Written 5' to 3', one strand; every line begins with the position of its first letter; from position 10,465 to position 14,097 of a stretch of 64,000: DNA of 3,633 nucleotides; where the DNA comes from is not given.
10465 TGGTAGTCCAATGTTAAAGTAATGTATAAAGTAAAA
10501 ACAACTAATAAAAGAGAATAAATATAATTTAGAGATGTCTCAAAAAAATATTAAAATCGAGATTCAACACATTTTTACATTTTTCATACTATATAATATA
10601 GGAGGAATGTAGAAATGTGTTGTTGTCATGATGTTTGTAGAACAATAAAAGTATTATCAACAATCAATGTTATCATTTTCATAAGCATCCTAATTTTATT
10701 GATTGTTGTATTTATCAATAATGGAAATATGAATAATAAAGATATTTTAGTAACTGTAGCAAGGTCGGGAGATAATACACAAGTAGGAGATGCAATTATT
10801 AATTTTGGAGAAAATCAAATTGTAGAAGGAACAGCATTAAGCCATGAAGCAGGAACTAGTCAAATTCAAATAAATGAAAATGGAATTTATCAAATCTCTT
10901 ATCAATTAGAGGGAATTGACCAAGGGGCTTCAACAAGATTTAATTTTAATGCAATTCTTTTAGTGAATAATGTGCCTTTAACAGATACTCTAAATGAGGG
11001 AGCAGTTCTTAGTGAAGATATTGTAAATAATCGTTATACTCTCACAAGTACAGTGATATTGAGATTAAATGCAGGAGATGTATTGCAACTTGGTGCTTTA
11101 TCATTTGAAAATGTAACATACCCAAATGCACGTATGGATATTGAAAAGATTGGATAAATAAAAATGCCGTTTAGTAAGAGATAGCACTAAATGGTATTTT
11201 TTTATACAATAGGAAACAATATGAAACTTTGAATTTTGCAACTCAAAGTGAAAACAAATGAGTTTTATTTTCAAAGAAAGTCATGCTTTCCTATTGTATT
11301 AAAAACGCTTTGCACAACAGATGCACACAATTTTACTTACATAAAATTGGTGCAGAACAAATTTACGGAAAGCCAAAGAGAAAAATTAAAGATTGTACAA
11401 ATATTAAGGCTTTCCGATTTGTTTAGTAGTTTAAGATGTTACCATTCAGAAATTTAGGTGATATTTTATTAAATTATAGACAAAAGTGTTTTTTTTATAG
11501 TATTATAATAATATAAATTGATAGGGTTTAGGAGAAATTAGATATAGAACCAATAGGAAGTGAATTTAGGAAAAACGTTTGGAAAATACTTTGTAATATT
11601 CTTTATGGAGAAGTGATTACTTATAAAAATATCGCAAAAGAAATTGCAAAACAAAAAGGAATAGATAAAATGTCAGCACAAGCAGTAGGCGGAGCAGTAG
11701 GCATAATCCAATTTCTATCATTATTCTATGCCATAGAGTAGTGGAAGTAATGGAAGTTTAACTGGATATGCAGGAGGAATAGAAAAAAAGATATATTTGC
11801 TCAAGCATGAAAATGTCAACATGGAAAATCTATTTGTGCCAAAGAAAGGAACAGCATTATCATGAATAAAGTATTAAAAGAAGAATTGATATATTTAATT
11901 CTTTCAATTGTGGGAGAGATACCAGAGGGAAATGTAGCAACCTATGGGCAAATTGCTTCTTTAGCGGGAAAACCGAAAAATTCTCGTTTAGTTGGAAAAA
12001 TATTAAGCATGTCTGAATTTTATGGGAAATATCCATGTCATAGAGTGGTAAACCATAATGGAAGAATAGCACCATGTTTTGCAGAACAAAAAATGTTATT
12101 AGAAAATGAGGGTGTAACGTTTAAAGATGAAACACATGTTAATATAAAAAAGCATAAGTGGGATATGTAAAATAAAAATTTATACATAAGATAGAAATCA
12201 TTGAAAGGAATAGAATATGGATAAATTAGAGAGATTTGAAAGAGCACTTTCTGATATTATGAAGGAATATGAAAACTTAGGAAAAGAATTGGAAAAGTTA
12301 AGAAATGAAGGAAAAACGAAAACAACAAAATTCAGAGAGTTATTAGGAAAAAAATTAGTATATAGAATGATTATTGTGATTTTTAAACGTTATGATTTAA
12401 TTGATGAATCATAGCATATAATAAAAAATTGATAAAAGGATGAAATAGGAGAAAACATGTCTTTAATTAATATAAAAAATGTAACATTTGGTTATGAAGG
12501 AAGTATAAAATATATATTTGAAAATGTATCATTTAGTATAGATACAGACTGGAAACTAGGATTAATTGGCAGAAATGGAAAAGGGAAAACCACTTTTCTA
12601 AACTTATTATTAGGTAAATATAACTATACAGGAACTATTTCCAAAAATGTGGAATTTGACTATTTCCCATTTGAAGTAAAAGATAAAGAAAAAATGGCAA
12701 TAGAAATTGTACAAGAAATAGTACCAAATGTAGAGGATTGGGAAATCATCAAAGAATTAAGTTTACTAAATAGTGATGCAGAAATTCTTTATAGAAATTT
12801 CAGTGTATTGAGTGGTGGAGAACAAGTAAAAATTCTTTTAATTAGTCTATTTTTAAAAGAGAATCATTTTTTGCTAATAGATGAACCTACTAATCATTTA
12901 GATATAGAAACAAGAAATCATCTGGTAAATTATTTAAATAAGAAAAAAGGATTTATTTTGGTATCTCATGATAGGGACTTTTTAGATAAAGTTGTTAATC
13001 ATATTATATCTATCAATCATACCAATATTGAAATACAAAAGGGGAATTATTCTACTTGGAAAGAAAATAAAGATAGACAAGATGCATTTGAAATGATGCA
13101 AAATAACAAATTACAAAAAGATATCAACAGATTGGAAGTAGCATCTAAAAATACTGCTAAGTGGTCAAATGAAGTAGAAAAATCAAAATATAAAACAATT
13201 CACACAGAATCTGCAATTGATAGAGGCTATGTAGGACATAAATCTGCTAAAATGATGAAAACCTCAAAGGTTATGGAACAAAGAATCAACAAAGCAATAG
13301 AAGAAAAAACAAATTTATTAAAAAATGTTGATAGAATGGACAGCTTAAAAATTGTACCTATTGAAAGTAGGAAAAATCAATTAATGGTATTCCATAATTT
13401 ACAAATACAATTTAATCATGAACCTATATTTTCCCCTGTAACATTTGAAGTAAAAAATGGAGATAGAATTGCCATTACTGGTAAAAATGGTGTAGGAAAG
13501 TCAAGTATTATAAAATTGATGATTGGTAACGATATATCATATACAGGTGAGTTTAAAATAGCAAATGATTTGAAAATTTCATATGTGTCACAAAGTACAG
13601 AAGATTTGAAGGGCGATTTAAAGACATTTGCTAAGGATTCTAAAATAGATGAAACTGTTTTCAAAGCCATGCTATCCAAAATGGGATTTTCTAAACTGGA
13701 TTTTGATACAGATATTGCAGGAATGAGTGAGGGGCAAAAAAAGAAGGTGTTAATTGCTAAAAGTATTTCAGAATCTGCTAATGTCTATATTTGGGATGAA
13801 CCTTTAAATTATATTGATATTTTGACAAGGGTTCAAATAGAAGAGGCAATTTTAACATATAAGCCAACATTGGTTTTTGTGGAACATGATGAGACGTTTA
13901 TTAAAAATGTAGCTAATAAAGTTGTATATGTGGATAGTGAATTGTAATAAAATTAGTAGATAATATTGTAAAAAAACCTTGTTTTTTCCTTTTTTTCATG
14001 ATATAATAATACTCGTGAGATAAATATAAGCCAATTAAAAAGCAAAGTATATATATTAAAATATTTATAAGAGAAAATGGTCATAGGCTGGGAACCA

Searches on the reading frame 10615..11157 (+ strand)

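Call 9: search_protein_families(library=pfam, proteins=[window:10615-11157:+], max_evalue=0.001)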
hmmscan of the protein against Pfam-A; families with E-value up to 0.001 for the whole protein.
window:10615-11157:+ (180 aa): 1 family
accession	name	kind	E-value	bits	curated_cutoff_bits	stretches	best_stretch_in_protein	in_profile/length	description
PF18573.7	BclA_C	-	3e-08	34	38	1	57-179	15-127/128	BclA C-terminal domain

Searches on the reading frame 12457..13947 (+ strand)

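Call 9: search_protein_families(library=pfam, proteins=[window:12457-13947:+], max_evalue=0.001)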
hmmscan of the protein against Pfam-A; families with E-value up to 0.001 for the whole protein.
window:12457-13947:+ (496 aa): 8 families
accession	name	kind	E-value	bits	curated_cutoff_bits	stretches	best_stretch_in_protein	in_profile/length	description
PF00005.33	ABC_tran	-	2.1e-36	126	25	2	326-451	2-137/137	ABC transporter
PF13304.12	AAA_21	-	6.1e-13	49.9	27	1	84-172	192-299/304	AAA domain, putative AbiEii toxin, Type IV TA system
PF13555.12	AAA_29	-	9.2e-07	29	27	0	323-352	10-39/61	P-loop containing region of AAA domain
PF02463.25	SMC_N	-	4.9e-06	26.6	40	1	117-189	136-214/220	RecF/RecN/SMC N terminal domain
PF07693.20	KAP_NTPase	-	1.1e-05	25.3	20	0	33-231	22-126/293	KAP family P-loop domain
PF03193.22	RsgA_GTPase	-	7.5e-05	23.1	30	0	327-366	99-137/174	RsgA GTPase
PF01926.29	MMR_HSR1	-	8e-05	23.2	21.9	0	337-365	1-28/113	50S ribosome-binding GTPase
PF13401.12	AAA_22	-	0.00032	21.5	27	0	36-165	10-115/130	AAA domain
